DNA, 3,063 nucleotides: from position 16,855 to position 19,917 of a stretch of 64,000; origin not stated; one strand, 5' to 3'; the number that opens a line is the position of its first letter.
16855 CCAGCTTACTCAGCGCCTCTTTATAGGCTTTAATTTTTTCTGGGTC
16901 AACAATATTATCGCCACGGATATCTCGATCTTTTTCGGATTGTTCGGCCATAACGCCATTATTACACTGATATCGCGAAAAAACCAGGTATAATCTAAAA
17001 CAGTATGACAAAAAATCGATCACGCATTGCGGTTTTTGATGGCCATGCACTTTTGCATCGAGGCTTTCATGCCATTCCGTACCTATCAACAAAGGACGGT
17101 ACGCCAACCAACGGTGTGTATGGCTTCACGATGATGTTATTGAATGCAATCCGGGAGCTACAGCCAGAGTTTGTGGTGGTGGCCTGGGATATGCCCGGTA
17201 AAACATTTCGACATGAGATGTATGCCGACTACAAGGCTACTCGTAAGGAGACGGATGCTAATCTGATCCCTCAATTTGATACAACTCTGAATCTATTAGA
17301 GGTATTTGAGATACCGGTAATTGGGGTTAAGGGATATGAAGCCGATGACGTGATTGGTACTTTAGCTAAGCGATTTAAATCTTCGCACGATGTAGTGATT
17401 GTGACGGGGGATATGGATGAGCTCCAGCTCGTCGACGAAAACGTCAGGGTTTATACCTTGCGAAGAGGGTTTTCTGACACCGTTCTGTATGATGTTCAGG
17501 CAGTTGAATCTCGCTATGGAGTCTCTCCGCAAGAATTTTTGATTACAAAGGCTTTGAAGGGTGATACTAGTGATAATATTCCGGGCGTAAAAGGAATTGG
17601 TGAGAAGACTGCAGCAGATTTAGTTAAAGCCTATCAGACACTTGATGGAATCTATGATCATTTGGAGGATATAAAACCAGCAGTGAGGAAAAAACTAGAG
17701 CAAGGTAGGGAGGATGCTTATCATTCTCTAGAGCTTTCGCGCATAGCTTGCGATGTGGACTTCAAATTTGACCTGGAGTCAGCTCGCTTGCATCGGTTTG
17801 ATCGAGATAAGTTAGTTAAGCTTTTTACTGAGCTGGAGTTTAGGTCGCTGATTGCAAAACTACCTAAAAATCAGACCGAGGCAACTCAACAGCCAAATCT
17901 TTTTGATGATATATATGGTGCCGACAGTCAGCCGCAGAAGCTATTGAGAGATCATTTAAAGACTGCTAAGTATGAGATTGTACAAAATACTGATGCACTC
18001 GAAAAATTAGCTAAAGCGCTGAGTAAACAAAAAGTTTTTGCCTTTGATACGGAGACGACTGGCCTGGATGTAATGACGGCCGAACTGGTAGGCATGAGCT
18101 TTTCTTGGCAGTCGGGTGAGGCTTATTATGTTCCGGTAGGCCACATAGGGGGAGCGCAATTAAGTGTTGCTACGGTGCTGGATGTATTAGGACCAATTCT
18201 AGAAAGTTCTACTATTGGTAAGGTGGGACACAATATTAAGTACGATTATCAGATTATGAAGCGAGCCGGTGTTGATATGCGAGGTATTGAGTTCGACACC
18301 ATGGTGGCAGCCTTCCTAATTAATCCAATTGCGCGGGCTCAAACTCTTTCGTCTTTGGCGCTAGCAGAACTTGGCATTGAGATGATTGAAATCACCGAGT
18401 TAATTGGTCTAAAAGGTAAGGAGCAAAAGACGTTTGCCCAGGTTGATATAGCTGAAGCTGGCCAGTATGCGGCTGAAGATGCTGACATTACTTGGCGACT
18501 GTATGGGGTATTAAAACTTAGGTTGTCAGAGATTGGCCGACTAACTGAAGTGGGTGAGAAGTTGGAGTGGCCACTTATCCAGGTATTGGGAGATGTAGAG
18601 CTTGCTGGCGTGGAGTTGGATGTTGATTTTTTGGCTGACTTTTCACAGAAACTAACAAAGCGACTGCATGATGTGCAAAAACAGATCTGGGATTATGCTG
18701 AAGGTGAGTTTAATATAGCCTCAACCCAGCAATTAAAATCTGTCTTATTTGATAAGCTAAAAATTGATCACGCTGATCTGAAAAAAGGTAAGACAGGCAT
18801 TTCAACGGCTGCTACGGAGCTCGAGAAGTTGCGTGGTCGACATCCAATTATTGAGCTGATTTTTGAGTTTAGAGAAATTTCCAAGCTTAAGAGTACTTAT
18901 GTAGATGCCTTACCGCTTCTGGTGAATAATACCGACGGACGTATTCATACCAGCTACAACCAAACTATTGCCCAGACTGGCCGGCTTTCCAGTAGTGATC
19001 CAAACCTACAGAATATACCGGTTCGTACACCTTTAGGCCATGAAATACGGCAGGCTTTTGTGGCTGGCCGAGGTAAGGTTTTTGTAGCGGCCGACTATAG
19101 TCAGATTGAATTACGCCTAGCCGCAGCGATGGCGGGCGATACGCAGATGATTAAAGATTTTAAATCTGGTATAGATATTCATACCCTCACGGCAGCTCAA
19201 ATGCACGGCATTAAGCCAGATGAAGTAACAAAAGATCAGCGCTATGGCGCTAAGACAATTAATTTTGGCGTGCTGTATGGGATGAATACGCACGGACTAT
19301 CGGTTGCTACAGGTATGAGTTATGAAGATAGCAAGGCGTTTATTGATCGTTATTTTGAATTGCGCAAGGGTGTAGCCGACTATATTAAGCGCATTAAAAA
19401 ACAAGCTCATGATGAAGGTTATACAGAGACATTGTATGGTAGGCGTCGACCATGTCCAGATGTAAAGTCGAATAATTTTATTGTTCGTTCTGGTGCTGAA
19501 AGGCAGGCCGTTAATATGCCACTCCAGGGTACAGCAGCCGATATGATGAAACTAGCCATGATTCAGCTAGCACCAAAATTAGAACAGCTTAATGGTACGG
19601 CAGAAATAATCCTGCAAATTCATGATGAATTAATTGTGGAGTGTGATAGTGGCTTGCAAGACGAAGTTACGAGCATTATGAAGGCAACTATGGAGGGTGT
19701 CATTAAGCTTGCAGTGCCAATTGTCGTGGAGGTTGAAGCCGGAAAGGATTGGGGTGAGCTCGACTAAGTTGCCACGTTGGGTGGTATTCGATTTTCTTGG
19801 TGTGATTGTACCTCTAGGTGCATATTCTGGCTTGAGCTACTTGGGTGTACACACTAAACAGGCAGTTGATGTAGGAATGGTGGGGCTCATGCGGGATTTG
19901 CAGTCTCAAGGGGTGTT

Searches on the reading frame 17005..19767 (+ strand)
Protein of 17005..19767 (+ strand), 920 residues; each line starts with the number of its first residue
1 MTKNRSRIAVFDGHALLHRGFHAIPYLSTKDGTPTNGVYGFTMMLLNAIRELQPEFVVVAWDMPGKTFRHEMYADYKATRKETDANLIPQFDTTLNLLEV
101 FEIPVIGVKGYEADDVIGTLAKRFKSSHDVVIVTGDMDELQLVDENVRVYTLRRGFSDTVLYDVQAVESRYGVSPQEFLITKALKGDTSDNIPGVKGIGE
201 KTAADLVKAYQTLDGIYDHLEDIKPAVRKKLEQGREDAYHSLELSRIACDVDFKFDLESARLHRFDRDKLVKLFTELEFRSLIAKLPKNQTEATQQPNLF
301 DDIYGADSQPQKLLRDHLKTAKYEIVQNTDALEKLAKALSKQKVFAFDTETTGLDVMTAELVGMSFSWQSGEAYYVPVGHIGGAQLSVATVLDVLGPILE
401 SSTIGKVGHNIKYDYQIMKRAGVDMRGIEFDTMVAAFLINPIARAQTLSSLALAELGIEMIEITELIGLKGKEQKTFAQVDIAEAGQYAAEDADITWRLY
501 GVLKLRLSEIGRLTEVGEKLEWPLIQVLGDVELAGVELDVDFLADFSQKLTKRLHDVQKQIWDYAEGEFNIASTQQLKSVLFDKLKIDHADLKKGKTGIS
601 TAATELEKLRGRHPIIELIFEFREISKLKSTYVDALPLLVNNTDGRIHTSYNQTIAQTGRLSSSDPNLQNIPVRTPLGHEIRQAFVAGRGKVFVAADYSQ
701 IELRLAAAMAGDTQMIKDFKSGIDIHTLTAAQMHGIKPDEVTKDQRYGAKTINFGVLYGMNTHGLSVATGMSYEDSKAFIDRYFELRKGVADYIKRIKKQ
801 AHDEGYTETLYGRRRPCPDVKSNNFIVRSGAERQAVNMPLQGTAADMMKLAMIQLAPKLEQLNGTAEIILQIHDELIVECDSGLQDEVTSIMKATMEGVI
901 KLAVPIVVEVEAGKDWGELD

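Call 21: search_protein_families(library=pfam, proteins=[window:17005-19767:+], max_evalue=0.001)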
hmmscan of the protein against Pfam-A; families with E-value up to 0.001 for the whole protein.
window:17005-19767:+ (920 aa): 5 families
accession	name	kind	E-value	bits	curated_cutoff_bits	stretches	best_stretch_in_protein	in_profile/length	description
PF00476.26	DNA_pol_A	-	3.7e-144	480.8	34.3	1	542-918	3-381/381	DNA polymerase family A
PF02739.22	5_3_exonuc_N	-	5.1e-52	176.3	34.3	1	8-172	2-164/164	5'-3' exonuclease, N-terminal resolvase-like domain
PF01612.26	DNA_pol_A_exo1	-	2.5e-30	106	23.6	1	323-507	1-172/173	3'-5' exonuclease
PF01367.25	5_3_exonuc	-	5.8e-29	100.9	40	1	173-267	1-96/97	5'-3' exonuclease, C-terminal SAM fold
PF22619.2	DNA_polI_exo1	-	1.4e-08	35.1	27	1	357-478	11-122/140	DNA polymerase I, ribonuclease H-like domain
